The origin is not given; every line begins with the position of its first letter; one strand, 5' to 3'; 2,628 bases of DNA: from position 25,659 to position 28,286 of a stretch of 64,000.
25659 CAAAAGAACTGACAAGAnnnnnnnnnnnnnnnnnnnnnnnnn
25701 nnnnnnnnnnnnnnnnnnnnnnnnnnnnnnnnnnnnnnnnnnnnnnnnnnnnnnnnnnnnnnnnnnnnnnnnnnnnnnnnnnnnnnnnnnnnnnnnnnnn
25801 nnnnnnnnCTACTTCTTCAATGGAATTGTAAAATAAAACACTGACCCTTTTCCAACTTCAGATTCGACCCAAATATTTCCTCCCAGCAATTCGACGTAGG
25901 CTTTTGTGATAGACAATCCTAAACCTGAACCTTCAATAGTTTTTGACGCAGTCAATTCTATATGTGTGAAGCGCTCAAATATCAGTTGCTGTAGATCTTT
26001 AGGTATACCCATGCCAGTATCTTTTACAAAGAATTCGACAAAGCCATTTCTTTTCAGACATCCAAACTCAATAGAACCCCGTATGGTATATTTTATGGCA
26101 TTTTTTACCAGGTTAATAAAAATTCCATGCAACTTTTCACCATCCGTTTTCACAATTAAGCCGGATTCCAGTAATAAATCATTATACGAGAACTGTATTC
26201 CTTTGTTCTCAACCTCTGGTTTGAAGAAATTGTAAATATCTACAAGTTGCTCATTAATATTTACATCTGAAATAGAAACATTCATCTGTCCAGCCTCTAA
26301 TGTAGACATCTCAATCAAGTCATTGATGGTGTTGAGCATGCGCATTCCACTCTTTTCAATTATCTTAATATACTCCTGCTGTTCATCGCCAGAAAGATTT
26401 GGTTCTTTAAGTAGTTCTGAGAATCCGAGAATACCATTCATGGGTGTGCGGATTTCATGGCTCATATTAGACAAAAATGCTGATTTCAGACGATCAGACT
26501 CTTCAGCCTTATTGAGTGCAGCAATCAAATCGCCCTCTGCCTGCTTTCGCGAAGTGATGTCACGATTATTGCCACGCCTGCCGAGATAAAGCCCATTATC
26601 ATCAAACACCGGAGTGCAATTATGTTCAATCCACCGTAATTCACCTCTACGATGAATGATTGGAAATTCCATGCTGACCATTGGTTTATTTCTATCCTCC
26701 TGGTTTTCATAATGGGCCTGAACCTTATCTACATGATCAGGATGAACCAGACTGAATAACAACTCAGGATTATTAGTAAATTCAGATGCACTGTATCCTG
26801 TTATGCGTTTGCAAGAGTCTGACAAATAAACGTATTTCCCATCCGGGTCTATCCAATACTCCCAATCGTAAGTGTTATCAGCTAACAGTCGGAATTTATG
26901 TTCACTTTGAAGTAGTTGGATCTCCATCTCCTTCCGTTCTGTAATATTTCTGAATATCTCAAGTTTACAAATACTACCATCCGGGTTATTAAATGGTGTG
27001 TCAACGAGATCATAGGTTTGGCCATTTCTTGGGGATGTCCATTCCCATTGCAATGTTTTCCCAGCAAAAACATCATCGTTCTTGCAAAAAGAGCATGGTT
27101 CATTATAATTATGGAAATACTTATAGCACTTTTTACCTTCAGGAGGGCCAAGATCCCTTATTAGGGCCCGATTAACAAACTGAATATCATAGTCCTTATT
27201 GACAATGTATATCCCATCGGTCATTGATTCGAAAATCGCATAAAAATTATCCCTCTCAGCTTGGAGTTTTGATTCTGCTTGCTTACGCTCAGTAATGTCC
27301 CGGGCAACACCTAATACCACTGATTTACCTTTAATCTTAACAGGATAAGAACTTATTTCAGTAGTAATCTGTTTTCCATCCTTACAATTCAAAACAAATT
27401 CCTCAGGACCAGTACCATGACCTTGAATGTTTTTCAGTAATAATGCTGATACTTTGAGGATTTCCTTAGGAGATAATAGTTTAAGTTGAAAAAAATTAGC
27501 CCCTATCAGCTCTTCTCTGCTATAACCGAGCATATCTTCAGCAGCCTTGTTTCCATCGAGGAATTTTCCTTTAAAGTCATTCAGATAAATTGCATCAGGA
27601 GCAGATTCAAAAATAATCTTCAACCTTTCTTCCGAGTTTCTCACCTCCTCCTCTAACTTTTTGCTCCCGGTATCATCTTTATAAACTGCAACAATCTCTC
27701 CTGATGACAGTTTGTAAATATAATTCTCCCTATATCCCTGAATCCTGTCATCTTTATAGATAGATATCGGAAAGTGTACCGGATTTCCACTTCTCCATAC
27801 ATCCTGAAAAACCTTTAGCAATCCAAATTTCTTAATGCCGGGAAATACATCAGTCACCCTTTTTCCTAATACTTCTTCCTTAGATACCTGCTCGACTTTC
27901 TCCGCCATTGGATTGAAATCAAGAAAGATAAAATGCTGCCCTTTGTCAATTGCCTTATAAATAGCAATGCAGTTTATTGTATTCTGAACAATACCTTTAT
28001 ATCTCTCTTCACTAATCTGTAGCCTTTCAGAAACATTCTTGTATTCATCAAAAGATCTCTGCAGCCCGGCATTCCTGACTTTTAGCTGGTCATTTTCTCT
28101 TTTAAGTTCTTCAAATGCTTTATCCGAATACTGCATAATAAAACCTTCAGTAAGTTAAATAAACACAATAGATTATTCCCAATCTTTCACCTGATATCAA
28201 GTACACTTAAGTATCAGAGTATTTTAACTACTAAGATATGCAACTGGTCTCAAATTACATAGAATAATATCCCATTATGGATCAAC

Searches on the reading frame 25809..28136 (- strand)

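Call 85: search_protein_families(library=pfam, proteins=[window:25809-28136:-], max_evalue=0.000001)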
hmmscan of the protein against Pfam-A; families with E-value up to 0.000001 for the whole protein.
window:25809-28136:- (775 aa): 7 families
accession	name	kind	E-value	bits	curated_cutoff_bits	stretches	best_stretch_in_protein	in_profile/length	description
PF13426.13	PAS_9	-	7.7e-36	122.9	27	2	180-283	1-103/103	PAS domain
PF02518.31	HATPase_c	-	1.5e-24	87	26.4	1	665-774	2-110/111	Histidine kinase-, DNA gyrase B-, and HSP90-like ATPase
PF08448.16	PAS_4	-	4.4e-24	85.3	23.1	1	176-286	1-110/110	PAS fold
PF00989.32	PAS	-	2.9e-23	82.5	22.6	1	171-281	2-113/113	PAS fold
PF08447.18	PAS_3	-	4.8e-22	78.5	25.6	1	436-515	2-80/89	PAS fold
PF00512.31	HisKA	-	4.6e-21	75.1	26.9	1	551-616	2-66/66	His Kinase A (phospho-acceptor) domain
PF13188.13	PAS_8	-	2.3e-18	65.8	21.8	1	170-218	1-50/65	PAS domain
